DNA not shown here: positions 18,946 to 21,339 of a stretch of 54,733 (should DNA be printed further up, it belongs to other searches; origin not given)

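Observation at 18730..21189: Wzy_C-TPR fusion co-oriented 39 nt upstream of a tiny Ser/Thr/Pro-rich LPFTG protein: candidate protein O-glycosylation or wall-anchored glycan-carrier module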

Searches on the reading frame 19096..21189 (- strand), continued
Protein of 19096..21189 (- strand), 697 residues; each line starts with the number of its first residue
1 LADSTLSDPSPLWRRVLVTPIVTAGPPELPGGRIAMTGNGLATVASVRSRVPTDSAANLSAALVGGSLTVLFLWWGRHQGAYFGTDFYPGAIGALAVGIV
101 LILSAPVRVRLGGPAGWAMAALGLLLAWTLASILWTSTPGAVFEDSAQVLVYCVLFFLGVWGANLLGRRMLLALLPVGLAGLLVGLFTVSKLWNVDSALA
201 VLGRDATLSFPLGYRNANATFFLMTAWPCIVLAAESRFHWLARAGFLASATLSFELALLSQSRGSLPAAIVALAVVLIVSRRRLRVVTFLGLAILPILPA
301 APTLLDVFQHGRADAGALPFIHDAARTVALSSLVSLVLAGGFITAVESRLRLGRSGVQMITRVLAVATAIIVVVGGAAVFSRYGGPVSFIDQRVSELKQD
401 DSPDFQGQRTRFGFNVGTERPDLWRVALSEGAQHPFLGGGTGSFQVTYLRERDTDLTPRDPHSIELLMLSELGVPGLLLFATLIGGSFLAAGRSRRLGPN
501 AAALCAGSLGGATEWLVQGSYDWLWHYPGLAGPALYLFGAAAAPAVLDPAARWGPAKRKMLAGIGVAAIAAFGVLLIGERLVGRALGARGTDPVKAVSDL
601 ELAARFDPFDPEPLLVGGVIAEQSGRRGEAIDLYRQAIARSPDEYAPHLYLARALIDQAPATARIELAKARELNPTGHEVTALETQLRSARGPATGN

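Call 23: search_protein_families(library=pfam, proteins=[L032:7926-8633:-, L032:8539-9972:-, L032:10394-11281:+, L032:11723-12964:-, L045:8084-8743:-, L045:8721-9914:-, L045:10860-11693:+, L020:8737-9378:+, L020:9412-10035:+, L020:10044-10895:-], max_evalue=0.001)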
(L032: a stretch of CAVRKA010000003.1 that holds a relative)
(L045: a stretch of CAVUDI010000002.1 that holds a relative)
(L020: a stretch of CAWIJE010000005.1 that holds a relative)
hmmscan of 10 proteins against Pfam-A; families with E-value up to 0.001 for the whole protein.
L032:7926-8633:- (235 aa): 5 families
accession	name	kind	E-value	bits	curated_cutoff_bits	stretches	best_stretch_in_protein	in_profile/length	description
PF00196.25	GerE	-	4.8e-14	52.2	23.5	1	171-224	4-57/57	Bacterial regulatory proteins, luxR family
PF13426.13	PAS_9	-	9e-07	29.6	27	1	50-108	3-59/103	PAS domain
PF08448.16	PAS_4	-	7e-05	23.5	23.1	1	47-100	4-57/110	PAS fold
PF00989.32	PAS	-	0.00058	20.3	22.6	0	48-105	11-69/113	PAS fold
PF08281.18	Sigma70_r4_2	-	0.00075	19.5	25.7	0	184-212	26-54/54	Sigma-70, region 4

L032:8539-9972:- (477 aa): 1 family
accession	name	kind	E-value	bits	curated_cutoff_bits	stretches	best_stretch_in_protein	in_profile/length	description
PF02397.22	Bac_transf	-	1.1e-57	194.9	27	1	273-455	1-178/179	Bacterial sugar transferase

L032:10394-11281:+ (295 aa): 6 families
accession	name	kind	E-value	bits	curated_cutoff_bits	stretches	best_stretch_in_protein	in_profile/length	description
PF00196.25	GerE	-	3.9e-19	68.5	23.5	1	59-114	2-57/57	Bacterial regulatory proteins, luxR family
PF01590.32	GAF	-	2.1e-11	44.9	22.4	1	145-265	6-131/133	GAF domain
PF13492.12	GAF_3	-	2.7e-11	44.4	27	1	145-265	6-125/129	GAF domain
PF13185.12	GAF_2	-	4.9e-08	33.7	28.6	1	146-267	9-135/136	GAF domain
PF08281.18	Sigma70_r4_2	-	2.3e-07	30.8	25.7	1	60-102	11-54/54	Sigma-70, region 4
PF04545.22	Sigma70_r4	-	4.8e-05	23.2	24.1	1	60-102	5-48/50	Sigma-70, region 4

L032:11723-12964:- (413 aa): 2 families
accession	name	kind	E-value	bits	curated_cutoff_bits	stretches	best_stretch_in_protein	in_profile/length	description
PF07228.17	SpoIIE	-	1.9e-48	165.4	25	1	93-277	2-191/192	Stage II sporulation protein E (SpoIIE)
PF13581.12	HATPase_c_2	-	7.3e-25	87.9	27.4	1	290-400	2-126/127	Histidine kinase-like ATPase domain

L045:8084-8743:- (219 aa): 7 families
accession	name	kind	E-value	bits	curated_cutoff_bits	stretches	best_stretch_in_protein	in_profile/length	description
PF00196.25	GerE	-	7.4e-17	61.2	23.5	1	157-210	4-57/57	Bacterial regulatory proteins, luxR family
PF08448.16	PAS_4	-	2e-07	31.7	23.1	1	26-83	6-63/110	PAS fold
PF13188.13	PAS_8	-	4.5e-06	26.8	21.8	1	25-66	11-53/65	PAS domain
PF00989.32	PAS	-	5.6e-06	26.8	22.6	1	27-67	13-53/113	PAS fold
PF13384.12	HTH_23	-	1.1e-05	25.5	24.6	0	162-192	9-39/50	Homeodomain-like domain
PF08281.18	Sigma70_r4_2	-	1.8e-05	24.7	25.7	1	158-198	13-54/54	Sigma-70, region 4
PF13426.13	PAS_9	-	8.8e-05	23.2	27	1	27-91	3-65/103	PAS domain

L045:8721-9914:- (397 aa): 1 family
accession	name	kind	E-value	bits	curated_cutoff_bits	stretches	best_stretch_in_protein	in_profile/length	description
PF02397.22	Bac_transf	-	3.5e-58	196.5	27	1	194-374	1-176/179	Bacterial sugar transferase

L045:10860-11693:+ (277 aa): 6 families
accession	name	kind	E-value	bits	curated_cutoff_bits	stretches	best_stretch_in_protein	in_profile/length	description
PF00196.25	GerE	-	1.7e-17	63.2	23.5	1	17-72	2-57/57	Bacterial regulatory proteins, luxR family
PF13185.12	GAF_2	-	1.8e-11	44.9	28.6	1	120-249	5-135/136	GAF domain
PF01590.32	GAF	-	8.3e-10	39.8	22.4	1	121-246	4-130/133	GAF domain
PF13492.12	GAF_3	-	2.1e-08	35.1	27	1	120-247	3-125/129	GAF domain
PF04545.22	Sigma70_r4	-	3.7e-05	23.6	24.1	1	16-60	3-48/50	Sigma-70, region 4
PF08281.18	Sigma70_r4_2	-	7.1e-05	22.8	25.7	1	17-60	10-54/54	Sigma-70, region 4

L020:8737-9378:+ (213 aa): 0 families

L020:9412-10035:+ (207 aa): 0 families

L020:10044-10895:- (283 aa): 2 families
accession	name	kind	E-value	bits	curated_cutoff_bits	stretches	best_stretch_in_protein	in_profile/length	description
PF03704.23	BTAD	-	1e-23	84.7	22.1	1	131-277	1-146/146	Bacterial transcriptional activator domain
PF00486.34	Trans_reg_C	-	3.7e-08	33.8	26.2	1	62-113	10-60/77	Transcriptional regulatory protein, C terminal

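Call 34: search_solved_structures(query=A1, max_evalue=1, show_alignments=2)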
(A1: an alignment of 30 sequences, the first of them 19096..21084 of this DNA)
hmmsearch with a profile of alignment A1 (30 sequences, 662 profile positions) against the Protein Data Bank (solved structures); distinct sequences matched with E-value up to 1: 201 (the best 60 are shown).
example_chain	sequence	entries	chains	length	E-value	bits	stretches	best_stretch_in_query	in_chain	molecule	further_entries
9qhb_A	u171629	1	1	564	1.4e-48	169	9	552-646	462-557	Engineered tetratricopeptide repeat protein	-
8bu0_A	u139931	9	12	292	3.5e-29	104.9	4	551-642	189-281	Consensus tetratricopeptide repeat protein | Crystal structure of an 8-repeat consensus TPR superhelix with Zinc. | Monomer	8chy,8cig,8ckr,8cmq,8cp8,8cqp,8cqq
9qhc_A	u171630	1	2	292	5.4e-27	97.7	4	551-641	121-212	Engineered tetratricopeptide repeat protein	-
7yea_A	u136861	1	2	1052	2.3e-15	59.3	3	553-640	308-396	UDP-N-acetylglucosamine--peptide N-acetylglucosaminyltransferase 110 kDa subunit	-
7yeh_B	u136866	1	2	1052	2.3e-15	59.3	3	553-640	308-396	UDP-N-acetylglucosamine--peptide N-acetylglucosaminyltransferase 110 kDa subunit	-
7ntf_A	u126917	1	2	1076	2.5e-15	59.1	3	553-640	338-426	Isoform 1 of UDP-N-acetylglucosamine--peptide N-acetylglucosaminyltransferase 110 kDa subu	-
8a3t_F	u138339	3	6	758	2.8e-15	59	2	555-641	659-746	Anaphase-promoting complex subunit CDC27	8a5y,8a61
6eou_A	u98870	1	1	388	4.7e-15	58.3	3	553-640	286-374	UDP-N-acetylglucosamine--peptide N-acetylglucosaminyltransferase 110 kDa subunit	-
1w3b_A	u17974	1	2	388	4.7e-15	58.2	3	553-640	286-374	UDP-N-ACETYLGLUCOSAMINE--PEPTIDE N-ACETYLGLUCOSAMINYLTRANSFERASE 110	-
7obi_A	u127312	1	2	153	1.9e-13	52.9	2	551-649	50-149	CTPR-rv4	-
8ch0_A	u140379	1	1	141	9.1e-13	50.7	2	553-637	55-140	Consensus tetratricopeptide repeat protein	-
2fo7_A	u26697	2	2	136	1.3e-12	50.2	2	553-637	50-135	SYNTHETIC CONSENSUS TPR PROTEIN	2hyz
5dse_A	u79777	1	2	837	1.9e-12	49.6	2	553-650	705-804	Tetratricopeptide repeat protein 7B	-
9b9g_D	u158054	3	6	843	2e-12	49.6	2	553-650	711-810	Tetratricopeptide repeat protein 7B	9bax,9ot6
6bq1_B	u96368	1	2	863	2.1e-12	49.5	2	553-650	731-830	Tetratricopeptide repeat protein 7B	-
7tpg_B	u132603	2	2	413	2.8e-09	39.2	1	247-474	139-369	Putative cell surface polysaccharide polymerase/ligase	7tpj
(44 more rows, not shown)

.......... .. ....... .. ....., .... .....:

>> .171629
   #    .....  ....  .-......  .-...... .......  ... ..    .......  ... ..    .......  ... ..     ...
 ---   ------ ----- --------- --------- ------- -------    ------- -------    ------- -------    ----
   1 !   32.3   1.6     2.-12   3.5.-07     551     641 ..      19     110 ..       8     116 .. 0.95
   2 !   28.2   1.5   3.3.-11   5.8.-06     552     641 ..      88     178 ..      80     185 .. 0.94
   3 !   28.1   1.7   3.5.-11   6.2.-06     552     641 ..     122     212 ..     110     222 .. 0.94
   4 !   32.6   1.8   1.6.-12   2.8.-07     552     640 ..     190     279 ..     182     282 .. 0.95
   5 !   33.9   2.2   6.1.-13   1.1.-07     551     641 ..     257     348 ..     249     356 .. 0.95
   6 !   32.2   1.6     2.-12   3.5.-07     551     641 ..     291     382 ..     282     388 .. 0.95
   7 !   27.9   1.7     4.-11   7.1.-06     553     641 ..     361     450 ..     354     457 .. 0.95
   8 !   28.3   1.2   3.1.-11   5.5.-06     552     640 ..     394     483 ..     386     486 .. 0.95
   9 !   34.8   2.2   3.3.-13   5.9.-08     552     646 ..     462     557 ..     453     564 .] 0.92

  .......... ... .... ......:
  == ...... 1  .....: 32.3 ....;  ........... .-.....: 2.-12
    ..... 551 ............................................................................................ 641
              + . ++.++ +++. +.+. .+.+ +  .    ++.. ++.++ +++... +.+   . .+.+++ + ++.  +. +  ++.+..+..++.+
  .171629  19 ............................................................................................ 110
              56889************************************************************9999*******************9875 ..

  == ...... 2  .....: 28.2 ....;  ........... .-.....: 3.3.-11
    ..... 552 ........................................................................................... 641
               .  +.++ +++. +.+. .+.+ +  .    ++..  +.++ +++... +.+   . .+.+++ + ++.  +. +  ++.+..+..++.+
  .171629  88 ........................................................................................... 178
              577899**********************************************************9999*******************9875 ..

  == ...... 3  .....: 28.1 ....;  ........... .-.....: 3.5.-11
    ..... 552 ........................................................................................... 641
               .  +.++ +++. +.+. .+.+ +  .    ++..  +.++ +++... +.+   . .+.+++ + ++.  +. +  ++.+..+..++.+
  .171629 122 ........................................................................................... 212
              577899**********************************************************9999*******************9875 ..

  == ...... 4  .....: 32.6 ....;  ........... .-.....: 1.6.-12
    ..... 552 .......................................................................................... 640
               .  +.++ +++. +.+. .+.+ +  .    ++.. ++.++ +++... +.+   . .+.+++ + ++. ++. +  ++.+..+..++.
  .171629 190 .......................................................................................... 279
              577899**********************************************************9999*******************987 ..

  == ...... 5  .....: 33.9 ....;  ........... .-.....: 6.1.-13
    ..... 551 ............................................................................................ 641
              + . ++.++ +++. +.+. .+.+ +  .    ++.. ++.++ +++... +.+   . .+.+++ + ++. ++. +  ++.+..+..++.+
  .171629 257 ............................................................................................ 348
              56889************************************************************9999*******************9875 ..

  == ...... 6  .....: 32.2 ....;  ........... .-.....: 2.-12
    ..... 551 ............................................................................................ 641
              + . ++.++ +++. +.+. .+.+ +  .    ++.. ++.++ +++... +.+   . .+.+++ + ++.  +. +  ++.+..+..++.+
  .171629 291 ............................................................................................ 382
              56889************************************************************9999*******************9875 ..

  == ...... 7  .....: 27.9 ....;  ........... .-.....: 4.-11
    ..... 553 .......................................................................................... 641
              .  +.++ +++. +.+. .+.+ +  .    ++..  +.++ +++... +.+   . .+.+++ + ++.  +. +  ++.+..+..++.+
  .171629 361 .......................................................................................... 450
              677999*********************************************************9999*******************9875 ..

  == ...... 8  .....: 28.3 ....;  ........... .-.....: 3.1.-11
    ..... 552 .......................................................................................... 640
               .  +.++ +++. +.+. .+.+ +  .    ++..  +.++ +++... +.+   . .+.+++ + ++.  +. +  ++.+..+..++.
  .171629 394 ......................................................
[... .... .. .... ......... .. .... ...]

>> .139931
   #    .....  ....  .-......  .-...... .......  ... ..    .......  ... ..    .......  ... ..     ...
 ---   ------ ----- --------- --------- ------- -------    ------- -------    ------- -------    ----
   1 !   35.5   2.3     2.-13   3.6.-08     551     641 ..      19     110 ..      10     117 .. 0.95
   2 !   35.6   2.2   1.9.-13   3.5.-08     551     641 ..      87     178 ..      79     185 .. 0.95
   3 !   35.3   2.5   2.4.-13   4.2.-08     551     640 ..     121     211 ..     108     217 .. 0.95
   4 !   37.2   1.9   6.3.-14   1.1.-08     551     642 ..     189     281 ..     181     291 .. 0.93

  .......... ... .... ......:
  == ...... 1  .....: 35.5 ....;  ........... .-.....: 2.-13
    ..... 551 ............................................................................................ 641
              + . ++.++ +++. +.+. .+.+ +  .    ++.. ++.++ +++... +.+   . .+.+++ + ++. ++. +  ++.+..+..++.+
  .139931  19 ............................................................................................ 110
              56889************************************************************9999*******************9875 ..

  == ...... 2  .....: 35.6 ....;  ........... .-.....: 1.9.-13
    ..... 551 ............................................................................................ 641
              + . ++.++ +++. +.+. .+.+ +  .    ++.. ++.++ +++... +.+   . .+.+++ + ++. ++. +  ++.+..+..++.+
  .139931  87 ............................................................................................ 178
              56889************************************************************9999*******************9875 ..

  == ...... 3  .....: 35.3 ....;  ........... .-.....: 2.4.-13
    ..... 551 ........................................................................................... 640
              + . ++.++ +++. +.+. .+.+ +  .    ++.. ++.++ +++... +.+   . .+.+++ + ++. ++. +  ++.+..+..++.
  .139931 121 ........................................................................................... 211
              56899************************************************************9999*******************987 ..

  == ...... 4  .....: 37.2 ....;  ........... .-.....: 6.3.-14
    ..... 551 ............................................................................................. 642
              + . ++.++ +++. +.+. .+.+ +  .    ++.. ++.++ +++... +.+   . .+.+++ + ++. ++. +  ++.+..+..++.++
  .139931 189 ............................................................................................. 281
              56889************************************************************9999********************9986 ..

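Call 39: predict_structure(alignment_id=A1)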
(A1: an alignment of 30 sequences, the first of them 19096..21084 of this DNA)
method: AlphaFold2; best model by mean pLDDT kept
length: 662 residues; sequences in the alignment: 30
mean_pLDDT: 89.0   pTM: 0.90
mean pLDDT of the five models: 89.0, 88.1, 87.2, 86.7, 86.5
residues with pLDDT >= 90: 506; 70-90: 67; 50-70: 55; < 50: 34
segments of 3 or more residues with pLDDT < 50: 1-8, 10-15, 350-352, 365-367, 379-382, 658-662
pLDDT, mean of each block of 10 residues (from residue 1): 43 52 87 98 95 98 94 89 97 98 94 98 94 94 98 98 94 94 97 98 96 98 92 92 93 94 94 91 97 98 95 68 69 68 54 53 50 52 76 96 96 92 82 97 98 95 95 98 91 97 96 87 96 98 97 97 98 96 97 98 96 97 94 97 93 67 34
secondary structure, 60 per line:
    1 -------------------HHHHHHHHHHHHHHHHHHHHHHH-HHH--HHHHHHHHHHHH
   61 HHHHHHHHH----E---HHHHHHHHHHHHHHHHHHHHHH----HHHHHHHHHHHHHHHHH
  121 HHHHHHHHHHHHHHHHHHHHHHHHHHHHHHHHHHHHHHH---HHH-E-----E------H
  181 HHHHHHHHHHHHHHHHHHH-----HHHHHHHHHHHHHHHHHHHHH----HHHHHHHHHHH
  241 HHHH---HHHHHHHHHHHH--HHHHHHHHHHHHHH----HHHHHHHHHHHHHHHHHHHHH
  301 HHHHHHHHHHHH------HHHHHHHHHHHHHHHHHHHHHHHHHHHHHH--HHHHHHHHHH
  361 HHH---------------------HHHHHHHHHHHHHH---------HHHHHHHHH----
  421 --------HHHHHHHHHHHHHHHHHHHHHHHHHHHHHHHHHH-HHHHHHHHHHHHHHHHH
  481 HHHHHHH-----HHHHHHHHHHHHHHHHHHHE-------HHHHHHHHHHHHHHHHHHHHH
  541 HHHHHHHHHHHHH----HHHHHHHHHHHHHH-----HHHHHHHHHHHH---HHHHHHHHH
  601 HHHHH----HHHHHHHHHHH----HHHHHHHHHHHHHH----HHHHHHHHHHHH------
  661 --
elements in order (helices of 4 or more, strands of 3 or more residues): H20-42 H49-69 H78-99 H104-159 H180-199 H205-225 H230-244 H248-259 H262-275 H280-312 H319-348 H351-363 H385-398 H408-416 H429-462 H464-487 H493-511 H520-553 H558-571 H577-588 H592-605 H610-620 H625-638 H643-654
